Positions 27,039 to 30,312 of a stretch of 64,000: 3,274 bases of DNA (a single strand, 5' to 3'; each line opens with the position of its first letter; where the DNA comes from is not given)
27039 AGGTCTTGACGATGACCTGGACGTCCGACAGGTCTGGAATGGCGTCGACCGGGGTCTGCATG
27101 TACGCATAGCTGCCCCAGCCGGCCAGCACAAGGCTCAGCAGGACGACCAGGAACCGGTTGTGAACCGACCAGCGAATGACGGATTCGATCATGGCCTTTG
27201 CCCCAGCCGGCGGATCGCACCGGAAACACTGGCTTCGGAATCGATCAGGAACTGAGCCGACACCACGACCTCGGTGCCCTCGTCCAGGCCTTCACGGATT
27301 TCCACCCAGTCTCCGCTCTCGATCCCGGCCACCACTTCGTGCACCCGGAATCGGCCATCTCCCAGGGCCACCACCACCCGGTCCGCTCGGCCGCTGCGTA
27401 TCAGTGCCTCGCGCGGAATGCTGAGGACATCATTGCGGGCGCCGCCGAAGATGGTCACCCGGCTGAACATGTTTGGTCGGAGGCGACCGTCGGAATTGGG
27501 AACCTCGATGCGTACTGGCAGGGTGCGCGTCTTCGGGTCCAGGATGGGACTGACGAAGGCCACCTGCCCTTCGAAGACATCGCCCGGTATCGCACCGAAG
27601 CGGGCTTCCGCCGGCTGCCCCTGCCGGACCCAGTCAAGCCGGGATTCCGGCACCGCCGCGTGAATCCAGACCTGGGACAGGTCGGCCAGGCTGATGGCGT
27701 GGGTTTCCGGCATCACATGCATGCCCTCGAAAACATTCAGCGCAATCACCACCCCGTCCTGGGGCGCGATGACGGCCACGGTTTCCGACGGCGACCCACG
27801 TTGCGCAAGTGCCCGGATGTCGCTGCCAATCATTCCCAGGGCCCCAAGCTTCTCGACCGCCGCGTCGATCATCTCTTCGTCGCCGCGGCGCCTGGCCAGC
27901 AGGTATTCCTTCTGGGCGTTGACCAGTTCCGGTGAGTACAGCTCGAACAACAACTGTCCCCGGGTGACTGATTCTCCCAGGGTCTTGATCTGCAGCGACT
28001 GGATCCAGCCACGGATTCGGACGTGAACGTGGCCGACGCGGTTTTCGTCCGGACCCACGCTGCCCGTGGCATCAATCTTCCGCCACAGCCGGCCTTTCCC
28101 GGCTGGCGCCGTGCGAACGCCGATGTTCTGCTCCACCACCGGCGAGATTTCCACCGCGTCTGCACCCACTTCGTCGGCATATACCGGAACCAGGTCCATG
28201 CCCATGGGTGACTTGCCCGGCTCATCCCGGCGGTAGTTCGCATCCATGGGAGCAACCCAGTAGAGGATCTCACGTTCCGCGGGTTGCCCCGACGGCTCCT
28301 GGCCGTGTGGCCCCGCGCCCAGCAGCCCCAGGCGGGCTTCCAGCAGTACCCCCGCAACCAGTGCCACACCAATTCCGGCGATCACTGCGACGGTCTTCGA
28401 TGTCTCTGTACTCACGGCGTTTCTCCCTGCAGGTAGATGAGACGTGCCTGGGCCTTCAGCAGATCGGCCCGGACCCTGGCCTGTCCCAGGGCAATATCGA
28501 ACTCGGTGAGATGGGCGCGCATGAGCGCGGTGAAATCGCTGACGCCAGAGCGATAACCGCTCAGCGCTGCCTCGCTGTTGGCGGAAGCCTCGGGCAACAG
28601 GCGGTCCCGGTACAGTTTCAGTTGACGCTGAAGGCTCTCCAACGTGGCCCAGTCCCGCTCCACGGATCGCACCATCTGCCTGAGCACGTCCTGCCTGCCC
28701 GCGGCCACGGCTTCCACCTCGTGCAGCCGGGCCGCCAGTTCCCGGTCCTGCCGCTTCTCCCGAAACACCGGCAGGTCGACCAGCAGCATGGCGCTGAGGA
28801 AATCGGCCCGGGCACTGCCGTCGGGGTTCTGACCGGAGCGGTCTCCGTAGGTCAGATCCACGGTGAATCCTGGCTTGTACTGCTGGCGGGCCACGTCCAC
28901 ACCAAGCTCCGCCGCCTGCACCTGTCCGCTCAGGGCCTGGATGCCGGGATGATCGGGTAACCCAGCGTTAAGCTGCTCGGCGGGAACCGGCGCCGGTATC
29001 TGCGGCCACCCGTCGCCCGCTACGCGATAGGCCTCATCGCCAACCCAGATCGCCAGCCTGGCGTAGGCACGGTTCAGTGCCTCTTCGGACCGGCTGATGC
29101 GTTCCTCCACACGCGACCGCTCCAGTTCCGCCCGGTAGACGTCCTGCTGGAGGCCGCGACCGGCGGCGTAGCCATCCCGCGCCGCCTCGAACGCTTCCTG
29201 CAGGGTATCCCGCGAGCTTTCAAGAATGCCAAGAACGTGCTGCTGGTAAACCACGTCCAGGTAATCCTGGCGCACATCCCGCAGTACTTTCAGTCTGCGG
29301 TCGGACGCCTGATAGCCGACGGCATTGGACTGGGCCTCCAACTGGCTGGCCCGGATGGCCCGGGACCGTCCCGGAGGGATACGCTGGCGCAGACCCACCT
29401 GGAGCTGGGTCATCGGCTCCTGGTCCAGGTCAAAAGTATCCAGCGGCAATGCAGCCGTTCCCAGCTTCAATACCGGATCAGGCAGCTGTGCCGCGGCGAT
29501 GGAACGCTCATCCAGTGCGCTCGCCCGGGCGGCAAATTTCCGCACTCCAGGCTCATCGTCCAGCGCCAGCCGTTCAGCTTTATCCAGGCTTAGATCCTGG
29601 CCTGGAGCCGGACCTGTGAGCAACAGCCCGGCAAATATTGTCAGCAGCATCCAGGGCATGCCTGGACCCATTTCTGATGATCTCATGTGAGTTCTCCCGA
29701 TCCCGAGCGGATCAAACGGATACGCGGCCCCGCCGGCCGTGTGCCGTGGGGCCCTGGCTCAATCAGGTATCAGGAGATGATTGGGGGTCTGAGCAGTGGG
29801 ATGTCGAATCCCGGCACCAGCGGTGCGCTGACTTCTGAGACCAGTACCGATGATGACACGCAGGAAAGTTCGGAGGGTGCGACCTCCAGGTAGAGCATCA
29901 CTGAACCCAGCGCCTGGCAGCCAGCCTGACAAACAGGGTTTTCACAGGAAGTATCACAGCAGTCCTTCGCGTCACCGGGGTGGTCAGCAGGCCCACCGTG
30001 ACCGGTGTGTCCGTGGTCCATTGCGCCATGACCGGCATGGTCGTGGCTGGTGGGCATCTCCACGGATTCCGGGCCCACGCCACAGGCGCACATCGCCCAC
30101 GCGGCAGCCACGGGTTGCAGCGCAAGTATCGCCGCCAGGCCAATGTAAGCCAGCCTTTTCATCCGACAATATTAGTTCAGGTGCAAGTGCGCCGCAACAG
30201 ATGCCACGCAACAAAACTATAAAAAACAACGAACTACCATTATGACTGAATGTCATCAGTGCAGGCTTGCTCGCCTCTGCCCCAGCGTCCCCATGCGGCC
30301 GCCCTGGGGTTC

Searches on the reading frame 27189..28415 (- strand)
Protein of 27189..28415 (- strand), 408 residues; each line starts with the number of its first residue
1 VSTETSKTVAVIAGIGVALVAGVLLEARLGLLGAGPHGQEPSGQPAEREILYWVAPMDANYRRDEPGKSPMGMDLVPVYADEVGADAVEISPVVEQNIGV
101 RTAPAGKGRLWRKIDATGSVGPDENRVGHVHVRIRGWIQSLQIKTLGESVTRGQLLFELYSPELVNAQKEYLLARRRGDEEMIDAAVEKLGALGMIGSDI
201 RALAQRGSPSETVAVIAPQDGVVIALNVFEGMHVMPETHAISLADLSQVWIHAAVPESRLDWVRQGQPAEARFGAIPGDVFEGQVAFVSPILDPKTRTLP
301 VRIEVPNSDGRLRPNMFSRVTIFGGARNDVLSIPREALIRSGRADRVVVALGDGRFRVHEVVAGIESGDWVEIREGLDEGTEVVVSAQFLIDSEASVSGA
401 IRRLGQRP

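Call 3: search_protein_families(library=pfam, proteins=[window:27189-28415:-])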
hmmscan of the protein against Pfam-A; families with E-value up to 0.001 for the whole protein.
window:27189-28415:- (408 aa): 4 families
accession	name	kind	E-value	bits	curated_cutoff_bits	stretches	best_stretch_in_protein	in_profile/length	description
PF16576.10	HlyD_D23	-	5.5e-75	251.8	30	1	110-317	2-213/214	Barrel-sandwich domain of CusB or HlyD membrane-fusion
PF13437.12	HlyD_3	-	1.7e-17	64.6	22.2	1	215-313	2-104/106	HlyD family secretion protein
PF16572.11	HlyD_D4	-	2.7e-09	37.2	26.4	1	156-207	1-53/55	Long alpha hairpin domain of cation efflux system protein, CusB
PF19335.5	HMBD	-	9.8e-08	32.3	23.6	1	52-78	1-28/28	Heavy metal binding domain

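Call 4: search_protein_families(library=ncbifam, proteins=[window:27189-28415:-])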
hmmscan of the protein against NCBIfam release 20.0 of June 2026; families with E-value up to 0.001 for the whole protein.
window:27189-28415:- (408 aa): 18 families
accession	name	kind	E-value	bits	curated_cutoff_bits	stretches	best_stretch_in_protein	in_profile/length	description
NF007303.0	PRK09783.1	subfamily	3.3e-68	230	390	1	6-405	6-406/414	copper/silver efflux system membrane fusion protein CusB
TIGR01730.1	RND_mfp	subfamily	3.8e-36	124.7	94.9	1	214-397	136-319/322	efflux RND transporter periplasmic adaptor subunit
TIGR00999.1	8a0102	subfamily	2.1e-34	118.9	319.3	1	207-392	87-271/271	CzcB/NccB family metal efflux transporter periplasmic adaptor subunit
NF045680.1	DiMtlExpIhpB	equivalog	4.1e-22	78.6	450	1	216-396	141-319/326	divalent metal ion exporter adaptor subunit IhpB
NF008606.0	PRK11578.1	equivalog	1.2e-16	60.8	342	1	214-387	185-364/371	macrolide transporter subunit MacA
NF033138.2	RND-peri-MexC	equivalog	1.4e-10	40.9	625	1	282-397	253-369/375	MexC family multidrug efflux RND transporter periplasmic adaptor subunit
TIGR00998.1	8a0101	subfamily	6.1e-10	38.6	390.8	1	213-288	205-281/334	EmrA/EmrK family multidrug efflux transporter periplasmic adaptor subunit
NF007132.1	PRK09578.1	equivalog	1.6e-09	37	512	1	282-398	258-374/396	MexX/AxyX family multidrug efflux RND transporter periplasmic adaptor subunit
NF011604.1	PRK15030.1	equivalog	8.1e-09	34.9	765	1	283-387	258-363/397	multidrug efflux RND transporter periplasmic adaptor subunit AcrA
NF007785.0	PRK10476.1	equivalog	2.1e-08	33.4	376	1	211-287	207-283/347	multidrug transporter subunit MdtN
NF002939.0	PRK03598.1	equivalog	8.1e-08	31.8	393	1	211-292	203-284/332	secretion protein HlyD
NF007362.0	PRK09859.1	equivalog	1.2e-06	27.9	738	1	283-387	254-359/385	multidrug transporter subunit MdtE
TIGR02971.1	heterocyst_DevB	subfamily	6.4e-06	25.8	129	1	202-293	194-283/327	ABC exporter membrane fusion protein, DevB family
NF045904.1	RND-peri-MexE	equivalog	6.7e-06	25.2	714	1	279-386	248-355/390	multidrug efflux RND transporter periplasmic adaptor subunit MexE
NF007850.1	PRK10559.1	equivalog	2.2e-05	23.7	400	1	212-271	147-206/303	p-hydroxybenzoic acid efflux pump subunit AaeA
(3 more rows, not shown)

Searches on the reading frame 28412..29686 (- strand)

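Call 3: search_protein_families(library=pfam, proteins=[window:28412-29686:-])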
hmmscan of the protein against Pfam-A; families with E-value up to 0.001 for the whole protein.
window:28412-29686:- (424 aa): 1 family
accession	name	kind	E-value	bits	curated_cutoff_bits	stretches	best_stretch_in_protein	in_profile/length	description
PF02321.23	OEP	-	2.2e-34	119.3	22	2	238-419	4-185/187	Outer membrane efflux protein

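Call 4: search_protein_families(library=ncbifam, proteins=[window:28412-29686:-])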
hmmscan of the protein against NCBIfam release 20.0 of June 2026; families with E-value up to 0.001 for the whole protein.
window:28412-29686:- (424 aa): 4 families
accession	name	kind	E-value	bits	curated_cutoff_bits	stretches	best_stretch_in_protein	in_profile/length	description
TIGR01844.1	type_I_sec_TolC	subfamily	9.2e-19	67.7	225.15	1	32-416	3-393/414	TolC family outer membrane protein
TIGR01845.1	outer_NodT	subfamily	1.1e-12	47.6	210.05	1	106-417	140-454/460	efflux transporter outer membrane subunit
NF045679.1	DiMtlExpIhpA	equivalog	5.1e-07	28.7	650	1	21-388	20-378/424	divalent metal ion exporter subunit IhpA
NF007390.0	PRK09915.1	equivalog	5.9e-06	25.2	597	1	107-384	160-439/488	MdtP family multidrug efflux transporter outer membrane subunit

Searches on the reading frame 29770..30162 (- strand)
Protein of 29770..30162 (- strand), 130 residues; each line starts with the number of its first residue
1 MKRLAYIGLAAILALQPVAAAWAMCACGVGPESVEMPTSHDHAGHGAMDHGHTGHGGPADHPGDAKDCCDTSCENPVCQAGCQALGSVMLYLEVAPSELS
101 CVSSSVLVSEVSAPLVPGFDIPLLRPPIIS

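Call 3: search_protein_families(library=pfam, proteins=[window:29770-30162:-])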
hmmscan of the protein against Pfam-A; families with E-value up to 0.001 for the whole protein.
window:29770-30162:- (130 aa): 0 families

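Call 4: search_protein_families(library=ncbifam, proteins=[window:29770-30162:-])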
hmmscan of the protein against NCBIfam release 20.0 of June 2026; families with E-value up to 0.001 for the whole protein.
window:29770-30162:- (130 aa): 0 families

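Call 78: search_protein_representatives(protein=window:29770-30162:-)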
Query: 130 residues. Proteins with E-value up to 0.001 (for the whole library): 3; up to 1e-10: 1; up to 1e-30: 1. The best 3 are listed.
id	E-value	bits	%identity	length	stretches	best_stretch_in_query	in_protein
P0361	6.5e-82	288.7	100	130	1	1-130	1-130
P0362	1.6e-06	44.6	37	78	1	63-129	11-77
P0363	1.8e-04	37.9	31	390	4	30-92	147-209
